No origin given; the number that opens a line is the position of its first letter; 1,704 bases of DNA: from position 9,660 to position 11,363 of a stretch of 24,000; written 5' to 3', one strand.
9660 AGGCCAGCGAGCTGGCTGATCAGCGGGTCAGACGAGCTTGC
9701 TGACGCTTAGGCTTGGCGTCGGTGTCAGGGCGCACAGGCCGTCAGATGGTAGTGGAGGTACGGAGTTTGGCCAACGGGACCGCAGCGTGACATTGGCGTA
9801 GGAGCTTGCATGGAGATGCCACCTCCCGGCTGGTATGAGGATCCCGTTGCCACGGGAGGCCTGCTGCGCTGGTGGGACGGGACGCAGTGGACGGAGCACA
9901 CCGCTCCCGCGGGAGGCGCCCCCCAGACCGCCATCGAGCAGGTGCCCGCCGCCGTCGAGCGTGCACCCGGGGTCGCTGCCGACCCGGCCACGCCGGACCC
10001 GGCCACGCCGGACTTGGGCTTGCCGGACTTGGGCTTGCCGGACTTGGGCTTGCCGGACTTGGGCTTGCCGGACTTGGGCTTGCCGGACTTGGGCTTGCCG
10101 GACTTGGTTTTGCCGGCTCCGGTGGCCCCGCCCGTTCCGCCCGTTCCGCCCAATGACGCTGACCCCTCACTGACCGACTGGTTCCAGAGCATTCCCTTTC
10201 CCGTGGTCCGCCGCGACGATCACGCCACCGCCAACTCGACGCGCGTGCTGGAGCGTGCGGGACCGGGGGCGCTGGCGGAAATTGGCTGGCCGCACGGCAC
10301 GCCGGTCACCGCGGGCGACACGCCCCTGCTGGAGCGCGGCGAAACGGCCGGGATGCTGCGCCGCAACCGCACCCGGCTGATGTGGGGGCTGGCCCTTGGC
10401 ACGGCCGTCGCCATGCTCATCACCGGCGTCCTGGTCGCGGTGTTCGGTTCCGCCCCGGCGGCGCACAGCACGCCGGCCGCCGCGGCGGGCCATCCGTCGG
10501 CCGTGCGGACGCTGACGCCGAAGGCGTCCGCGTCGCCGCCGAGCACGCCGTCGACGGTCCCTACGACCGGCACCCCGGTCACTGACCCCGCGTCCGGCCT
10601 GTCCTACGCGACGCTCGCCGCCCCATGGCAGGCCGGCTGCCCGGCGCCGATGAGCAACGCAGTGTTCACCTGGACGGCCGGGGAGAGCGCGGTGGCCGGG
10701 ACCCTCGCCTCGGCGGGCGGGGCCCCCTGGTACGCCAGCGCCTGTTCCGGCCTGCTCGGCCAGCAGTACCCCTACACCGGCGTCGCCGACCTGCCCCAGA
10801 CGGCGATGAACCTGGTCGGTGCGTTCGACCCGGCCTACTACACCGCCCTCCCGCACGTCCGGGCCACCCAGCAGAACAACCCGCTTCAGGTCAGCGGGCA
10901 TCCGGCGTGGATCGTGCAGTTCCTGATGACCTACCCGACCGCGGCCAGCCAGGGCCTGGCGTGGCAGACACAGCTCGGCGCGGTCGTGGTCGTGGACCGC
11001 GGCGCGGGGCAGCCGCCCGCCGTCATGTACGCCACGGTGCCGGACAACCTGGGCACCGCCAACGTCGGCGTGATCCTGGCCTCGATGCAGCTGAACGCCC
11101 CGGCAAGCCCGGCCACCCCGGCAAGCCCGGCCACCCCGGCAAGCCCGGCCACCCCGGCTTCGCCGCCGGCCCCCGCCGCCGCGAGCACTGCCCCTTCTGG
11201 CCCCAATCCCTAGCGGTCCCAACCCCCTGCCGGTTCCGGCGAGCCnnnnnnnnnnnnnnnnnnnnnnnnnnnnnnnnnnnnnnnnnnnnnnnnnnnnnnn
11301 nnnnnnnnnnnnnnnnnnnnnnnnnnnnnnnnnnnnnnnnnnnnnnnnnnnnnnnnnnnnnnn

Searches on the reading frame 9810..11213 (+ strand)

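Call 15: search_protein_families(library=pfam, proteins=[window:9810-11213:+], max_evalue=0.001)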
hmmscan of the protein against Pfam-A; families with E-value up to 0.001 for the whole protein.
window:9810-11213:+ (467 aa): 2 families
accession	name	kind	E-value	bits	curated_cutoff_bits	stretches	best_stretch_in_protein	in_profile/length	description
PF10708.14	DUF2510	-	4.9e-13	49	24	1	6-38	1-33/35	Protein of unknown function (DUF2510)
PF01744.25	GLTT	-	0.0009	19.4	21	0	70-97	1-28/28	GLTT repeat (6 copies)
